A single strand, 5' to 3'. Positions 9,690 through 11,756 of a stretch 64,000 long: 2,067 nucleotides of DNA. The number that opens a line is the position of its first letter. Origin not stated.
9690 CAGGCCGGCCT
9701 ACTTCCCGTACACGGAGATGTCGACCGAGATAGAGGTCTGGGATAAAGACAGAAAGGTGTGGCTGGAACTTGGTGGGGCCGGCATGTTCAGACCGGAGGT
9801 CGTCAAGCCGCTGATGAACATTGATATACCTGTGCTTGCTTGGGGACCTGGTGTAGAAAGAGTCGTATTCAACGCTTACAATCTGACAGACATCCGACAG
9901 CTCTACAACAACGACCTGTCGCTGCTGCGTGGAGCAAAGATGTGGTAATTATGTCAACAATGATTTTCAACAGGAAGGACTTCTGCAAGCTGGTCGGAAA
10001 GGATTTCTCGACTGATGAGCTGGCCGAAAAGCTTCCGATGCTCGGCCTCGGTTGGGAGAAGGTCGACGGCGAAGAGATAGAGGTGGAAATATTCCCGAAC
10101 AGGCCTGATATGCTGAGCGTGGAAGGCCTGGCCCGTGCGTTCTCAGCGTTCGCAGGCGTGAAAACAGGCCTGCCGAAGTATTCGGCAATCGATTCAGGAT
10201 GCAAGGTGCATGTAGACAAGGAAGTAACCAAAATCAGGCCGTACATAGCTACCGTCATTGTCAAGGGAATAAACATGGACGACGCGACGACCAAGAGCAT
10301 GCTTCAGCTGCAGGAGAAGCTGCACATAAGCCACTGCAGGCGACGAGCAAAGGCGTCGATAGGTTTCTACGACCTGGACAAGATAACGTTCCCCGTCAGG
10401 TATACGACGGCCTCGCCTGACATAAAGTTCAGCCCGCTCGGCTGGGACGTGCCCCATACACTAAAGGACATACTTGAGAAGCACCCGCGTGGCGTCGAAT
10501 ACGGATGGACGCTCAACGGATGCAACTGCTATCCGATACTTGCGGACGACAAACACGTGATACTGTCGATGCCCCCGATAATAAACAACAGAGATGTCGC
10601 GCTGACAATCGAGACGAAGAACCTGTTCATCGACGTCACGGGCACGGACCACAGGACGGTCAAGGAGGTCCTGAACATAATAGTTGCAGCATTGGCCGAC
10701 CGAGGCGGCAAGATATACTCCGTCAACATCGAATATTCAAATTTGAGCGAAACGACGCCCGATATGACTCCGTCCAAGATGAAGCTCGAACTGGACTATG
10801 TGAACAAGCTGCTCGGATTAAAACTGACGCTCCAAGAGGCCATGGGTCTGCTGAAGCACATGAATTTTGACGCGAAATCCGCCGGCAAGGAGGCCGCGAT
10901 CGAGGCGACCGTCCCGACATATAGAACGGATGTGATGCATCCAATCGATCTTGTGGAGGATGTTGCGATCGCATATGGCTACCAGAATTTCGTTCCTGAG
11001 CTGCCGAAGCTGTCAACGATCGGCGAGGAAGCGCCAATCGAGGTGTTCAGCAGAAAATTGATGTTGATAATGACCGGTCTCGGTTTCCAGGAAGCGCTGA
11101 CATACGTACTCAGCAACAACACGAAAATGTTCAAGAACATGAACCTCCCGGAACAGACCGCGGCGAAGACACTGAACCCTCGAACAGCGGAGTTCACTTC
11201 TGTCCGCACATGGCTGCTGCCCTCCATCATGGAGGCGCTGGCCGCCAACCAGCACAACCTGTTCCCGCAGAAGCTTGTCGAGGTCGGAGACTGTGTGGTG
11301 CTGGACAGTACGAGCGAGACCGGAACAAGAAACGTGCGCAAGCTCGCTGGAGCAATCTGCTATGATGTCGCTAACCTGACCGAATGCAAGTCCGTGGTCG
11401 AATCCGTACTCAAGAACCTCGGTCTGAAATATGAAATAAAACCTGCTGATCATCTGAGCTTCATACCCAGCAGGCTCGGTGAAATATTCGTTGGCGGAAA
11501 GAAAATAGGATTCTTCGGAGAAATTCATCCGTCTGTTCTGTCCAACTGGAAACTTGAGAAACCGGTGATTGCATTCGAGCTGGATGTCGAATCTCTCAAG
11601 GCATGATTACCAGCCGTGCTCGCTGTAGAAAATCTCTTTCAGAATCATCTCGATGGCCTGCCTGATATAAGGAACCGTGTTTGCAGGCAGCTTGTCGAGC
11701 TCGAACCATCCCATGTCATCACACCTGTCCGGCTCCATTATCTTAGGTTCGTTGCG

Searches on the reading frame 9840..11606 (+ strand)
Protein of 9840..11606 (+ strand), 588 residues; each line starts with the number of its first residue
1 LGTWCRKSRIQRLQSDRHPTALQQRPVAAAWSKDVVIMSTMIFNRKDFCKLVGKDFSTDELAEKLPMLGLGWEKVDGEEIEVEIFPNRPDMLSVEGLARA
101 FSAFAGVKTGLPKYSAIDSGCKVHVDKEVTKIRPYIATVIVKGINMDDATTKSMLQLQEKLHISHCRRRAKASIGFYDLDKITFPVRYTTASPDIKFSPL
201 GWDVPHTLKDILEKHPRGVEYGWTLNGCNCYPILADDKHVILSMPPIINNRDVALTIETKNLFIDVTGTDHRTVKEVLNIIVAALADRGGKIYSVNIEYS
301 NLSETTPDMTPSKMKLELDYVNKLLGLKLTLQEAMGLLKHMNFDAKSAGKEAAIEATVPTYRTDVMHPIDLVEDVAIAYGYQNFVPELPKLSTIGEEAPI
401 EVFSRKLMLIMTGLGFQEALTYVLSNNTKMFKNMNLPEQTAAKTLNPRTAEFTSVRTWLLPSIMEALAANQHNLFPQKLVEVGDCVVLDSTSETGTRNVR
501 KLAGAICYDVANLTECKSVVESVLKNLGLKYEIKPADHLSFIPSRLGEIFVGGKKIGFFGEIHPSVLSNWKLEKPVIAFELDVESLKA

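Call 43: search_protein_families(library=pfam, proteins=[window:9840-11606:+], max_evalue=0.00001)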
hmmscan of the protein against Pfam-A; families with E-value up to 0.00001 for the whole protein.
window:9840-11606:+ (588 aa): 4 families
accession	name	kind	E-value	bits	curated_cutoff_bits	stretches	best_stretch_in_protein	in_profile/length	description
PF17759.6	tRNA_synthFbeta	-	6.4e-43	147.1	22.4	1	388-583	5-214/214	Phenylalanyl tRNA synthetase beta chain CLM domain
PF03484.21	B5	-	4.7e-27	94.4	28.6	1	314-381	1-67/67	tRNA synthetase B5 domain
PF01409.25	tRNA-synt_2d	-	6.6e-07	29.5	19.8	1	393-584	12-220/246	tRNA synthetases class II core domain (F)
PF03483.22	B3_4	-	5.5e-06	26.5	29.3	0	167-275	51-133/174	B3/4 domain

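Call 44: search_protein_families(library=ncbifam, proteins=[window:9840-11606:+], max_evalue=0.00001)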
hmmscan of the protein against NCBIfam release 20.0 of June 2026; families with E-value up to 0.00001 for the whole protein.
window:9840-11606:+ (588 aa): 3 families
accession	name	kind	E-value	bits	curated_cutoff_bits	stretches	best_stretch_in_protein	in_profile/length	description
TIGR00471.1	pheT_arch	equivalog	3.5e-174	580.3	282.65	1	38-585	1-549/551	phenylalanine--tRNA ligase subunit beta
TIGR00472.1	pheT_bact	equivalog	5e-57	193.7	402.65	2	249-586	347-691/798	phenylalanine--tRNA ligase subunit beta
NF001882.0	PRK00629.5-4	equivalog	3e-18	65.5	527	1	320-566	406-628/725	phenylalanine--tRNA ligase subunit beta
